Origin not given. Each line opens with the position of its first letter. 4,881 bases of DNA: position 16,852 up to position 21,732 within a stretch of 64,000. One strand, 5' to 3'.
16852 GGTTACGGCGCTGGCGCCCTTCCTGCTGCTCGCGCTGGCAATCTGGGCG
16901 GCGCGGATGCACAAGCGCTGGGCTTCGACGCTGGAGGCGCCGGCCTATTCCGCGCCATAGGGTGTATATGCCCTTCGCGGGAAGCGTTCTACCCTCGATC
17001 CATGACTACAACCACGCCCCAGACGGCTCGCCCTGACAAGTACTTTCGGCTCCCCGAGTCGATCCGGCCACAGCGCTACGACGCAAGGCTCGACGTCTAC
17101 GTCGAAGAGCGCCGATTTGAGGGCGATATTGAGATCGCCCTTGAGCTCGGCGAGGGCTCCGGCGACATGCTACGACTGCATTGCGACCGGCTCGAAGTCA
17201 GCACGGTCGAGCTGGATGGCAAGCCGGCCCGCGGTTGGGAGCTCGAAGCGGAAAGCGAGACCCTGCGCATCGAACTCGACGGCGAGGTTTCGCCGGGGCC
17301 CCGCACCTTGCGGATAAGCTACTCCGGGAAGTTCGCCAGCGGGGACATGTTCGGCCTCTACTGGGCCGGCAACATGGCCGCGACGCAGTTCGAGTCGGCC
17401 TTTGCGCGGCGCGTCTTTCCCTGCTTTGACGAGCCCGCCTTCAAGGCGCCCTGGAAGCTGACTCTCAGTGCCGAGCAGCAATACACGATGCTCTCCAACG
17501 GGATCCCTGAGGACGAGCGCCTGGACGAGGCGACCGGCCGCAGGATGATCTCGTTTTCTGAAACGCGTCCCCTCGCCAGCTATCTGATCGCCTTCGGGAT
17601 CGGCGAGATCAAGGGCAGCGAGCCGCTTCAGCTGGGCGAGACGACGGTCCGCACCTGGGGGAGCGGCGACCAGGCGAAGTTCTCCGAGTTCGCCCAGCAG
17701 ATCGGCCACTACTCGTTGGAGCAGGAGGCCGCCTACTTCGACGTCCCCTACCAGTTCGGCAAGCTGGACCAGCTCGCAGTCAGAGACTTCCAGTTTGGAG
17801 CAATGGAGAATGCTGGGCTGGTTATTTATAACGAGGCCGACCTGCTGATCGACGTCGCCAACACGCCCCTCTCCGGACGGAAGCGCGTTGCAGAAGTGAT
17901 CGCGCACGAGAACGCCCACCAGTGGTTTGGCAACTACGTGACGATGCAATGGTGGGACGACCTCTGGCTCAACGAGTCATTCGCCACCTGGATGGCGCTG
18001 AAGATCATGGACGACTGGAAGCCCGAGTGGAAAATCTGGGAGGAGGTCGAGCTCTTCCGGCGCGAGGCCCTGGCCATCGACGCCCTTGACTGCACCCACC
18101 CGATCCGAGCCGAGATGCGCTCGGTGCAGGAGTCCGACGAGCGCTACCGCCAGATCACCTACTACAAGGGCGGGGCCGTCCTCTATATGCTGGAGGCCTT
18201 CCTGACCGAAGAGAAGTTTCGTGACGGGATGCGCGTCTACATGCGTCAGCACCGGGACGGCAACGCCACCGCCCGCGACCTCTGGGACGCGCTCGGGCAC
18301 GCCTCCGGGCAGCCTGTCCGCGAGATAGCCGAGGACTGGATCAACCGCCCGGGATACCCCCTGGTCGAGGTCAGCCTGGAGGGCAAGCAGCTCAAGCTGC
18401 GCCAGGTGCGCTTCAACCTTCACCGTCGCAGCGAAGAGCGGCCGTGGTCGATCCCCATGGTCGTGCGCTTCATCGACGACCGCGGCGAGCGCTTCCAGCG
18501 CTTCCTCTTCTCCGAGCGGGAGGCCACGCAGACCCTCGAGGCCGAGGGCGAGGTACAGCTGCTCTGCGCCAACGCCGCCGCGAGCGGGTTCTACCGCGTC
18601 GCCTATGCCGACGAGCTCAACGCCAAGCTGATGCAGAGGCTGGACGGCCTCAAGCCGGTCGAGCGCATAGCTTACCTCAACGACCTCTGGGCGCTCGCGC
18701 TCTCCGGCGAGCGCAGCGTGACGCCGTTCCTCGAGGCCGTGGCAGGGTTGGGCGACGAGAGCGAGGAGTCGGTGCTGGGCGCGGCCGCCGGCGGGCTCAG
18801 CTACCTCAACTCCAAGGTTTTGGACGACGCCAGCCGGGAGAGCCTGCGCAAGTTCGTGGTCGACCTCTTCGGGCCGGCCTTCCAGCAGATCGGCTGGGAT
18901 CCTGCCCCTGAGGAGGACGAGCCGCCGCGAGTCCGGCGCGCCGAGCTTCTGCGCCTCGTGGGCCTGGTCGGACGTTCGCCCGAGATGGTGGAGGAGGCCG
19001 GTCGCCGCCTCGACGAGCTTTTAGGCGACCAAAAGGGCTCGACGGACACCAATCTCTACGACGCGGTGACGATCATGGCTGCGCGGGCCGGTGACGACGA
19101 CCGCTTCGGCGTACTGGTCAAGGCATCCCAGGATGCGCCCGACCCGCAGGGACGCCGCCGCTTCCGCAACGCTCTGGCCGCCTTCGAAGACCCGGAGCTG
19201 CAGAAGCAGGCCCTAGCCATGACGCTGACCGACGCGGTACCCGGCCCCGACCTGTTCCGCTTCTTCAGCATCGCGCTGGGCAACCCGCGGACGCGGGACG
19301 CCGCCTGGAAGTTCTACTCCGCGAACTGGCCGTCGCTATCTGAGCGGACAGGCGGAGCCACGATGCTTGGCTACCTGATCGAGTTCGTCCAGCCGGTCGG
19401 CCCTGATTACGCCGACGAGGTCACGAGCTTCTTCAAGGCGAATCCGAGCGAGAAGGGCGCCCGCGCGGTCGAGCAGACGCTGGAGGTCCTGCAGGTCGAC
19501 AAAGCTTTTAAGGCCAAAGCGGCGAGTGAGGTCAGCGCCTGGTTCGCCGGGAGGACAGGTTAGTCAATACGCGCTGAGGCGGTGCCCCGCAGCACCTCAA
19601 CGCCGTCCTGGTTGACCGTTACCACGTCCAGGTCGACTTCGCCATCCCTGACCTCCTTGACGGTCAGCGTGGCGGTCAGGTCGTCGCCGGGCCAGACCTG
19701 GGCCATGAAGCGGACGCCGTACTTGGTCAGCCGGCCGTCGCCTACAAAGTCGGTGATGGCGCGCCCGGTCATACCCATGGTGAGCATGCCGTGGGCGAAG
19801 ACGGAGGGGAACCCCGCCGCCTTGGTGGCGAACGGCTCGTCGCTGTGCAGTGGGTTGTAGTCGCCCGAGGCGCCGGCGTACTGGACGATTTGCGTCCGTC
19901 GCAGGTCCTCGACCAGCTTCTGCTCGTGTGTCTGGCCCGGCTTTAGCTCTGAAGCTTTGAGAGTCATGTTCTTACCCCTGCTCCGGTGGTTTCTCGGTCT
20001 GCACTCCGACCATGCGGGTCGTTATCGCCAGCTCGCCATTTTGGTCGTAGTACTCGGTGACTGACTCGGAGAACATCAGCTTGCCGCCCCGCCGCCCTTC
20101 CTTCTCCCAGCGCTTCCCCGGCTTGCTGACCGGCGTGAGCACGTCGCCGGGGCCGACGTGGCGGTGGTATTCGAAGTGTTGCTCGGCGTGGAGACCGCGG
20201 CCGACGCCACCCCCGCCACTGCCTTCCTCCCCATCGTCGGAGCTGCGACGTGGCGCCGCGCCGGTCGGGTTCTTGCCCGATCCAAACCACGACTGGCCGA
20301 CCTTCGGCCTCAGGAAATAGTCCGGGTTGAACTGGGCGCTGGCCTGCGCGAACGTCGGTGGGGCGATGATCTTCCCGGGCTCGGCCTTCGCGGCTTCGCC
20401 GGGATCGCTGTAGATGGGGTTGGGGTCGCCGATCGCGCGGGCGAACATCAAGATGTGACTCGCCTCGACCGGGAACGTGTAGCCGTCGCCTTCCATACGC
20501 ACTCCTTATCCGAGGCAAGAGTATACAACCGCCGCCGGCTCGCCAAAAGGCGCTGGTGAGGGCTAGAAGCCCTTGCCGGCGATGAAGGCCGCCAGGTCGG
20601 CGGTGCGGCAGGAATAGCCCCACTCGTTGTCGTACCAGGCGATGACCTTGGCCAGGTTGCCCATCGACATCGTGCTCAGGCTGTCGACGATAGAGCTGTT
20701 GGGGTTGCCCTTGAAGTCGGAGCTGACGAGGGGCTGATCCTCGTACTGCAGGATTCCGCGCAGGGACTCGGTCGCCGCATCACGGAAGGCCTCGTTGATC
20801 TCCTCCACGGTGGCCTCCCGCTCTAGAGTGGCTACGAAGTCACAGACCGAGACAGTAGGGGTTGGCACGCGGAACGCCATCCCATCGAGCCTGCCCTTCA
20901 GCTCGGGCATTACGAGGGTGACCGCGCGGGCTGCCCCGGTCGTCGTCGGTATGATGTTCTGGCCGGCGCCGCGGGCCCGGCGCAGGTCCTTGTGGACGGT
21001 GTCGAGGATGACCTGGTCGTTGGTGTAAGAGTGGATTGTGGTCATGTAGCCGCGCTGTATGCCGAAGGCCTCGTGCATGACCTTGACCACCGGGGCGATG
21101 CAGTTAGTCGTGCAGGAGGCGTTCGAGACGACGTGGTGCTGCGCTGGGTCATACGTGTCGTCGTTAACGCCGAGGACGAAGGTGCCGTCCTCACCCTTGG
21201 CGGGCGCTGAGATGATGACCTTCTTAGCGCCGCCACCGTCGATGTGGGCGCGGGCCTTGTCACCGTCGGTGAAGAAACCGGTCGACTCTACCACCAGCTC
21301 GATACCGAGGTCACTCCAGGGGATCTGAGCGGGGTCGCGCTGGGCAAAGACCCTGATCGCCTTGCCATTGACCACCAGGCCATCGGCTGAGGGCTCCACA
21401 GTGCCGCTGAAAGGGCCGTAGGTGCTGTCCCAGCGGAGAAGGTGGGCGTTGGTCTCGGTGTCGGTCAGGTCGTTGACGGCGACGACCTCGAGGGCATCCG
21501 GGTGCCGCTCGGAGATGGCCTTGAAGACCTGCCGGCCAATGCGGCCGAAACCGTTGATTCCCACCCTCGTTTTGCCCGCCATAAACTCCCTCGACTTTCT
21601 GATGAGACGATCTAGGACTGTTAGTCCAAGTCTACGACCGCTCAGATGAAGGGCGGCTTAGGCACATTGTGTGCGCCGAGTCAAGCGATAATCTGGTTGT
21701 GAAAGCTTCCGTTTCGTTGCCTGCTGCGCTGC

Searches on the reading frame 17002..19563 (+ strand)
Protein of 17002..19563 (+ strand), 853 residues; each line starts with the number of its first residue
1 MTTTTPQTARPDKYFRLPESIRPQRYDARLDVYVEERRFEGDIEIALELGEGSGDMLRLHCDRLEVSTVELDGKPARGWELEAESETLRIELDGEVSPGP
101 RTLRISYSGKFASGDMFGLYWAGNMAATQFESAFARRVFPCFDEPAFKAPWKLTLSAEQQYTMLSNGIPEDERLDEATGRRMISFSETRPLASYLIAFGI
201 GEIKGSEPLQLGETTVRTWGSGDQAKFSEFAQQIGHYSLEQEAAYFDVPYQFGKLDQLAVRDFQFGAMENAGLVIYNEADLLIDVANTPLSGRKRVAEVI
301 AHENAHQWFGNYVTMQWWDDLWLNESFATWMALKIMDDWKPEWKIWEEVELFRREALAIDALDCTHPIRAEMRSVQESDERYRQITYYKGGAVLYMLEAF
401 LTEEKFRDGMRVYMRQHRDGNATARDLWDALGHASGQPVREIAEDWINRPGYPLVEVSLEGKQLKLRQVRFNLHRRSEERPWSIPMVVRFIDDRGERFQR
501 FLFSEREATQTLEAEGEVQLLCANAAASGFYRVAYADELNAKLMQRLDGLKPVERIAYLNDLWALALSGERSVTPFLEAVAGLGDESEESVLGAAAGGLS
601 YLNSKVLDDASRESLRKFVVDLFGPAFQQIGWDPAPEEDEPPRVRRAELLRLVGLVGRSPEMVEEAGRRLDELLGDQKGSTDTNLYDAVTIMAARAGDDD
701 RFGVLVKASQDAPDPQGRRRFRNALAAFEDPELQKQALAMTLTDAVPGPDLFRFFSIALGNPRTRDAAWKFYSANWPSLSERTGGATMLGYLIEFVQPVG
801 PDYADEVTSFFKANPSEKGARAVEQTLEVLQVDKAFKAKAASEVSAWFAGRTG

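Call 21: search_protein_families(library=pfam, proteins=[window:17002-19563:+], max_evalue=0.00001)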
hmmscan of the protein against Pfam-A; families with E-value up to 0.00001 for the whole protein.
window:17002-19563:+ (853 aa): 3 families
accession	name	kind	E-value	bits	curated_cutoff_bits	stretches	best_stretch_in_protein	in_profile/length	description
PF01433.26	Peptidase_M1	-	1.9e-72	243.8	27.7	1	235-446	6-218/218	Peptidase family M1 domain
PF11838.14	ERAP1_C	-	2.5e-58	198.4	38.2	1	521-830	2-316/318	ERAP1-like C-terminal domain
PF17900.6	Peptidase_M1_N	-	2.7e-32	112.8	25.8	1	23-195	2-186/186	Peptidase M1 N-terminal domain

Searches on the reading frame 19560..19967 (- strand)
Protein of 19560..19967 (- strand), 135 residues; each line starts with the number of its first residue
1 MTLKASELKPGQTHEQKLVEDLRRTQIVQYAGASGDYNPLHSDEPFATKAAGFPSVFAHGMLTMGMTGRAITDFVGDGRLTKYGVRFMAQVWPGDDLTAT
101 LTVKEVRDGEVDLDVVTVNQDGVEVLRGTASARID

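Call 46: search_protein_families(library=pfam, proteins=[window:19560-19967:-], max_evalue=0.0001)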
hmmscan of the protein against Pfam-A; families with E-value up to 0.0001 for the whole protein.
window:19560-19967:- (135 aa): 2 families
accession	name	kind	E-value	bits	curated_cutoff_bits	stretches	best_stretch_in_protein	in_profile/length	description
PF01575.25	MaoC_dehydratas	-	1.7e-23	83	27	1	10-119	6-116/123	MaoC like domain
PF13452.11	FAS1_DH_region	-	9.2e-07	29.5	22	1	18-122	10-126/132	FAS1-like, dehydratase domain region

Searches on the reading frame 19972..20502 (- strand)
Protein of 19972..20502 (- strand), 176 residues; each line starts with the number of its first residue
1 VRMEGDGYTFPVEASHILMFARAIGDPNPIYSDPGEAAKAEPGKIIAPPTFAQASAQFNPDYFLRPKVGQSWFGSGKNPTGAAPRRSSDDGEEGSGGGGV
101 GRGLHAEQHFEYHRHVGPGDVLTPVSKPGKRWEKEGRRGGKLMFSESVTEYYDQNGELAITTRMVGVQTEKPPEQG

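Call 46: search_protein_families(library=pfam, proteins=[window:19972-20502:-], max_evalue=0.0001)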
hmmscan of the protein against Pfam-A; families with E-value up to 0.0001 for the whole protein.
window:19972-20502:- (176 aa): 1 family
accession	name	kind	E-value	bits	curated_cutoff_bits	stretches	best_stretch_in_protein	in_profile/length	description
PF13452.11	FAS1_DH_region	-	1.8e-18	67.4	22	1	7-161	9-131/132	FAS1-like, dehydratase domain region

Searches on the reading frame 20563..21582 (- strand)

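Call 46: search_protein_families(library=pfam, proteins=[window:20563-21582:-], max_evalue=0.0001)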
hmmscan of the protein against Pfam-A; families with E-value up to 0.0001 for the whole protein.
window:20563-21582:- (339 aa): 2 families
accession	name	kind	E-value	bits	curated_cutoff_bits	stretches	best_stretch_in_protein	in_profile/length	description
PF02800.25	Gp_dh_C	-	1.1e-66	223.7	24.4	1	162-317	1-158/158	Glyceraldehyde 3-phosphate dehydrogenase, C-terminal domain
PF00044.30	Gp_dh_N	-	1.9e-37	128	31.7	1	6-106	2-100/101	Glyceraldehyde 3-phosphate dehydrogenase, NAD binding domain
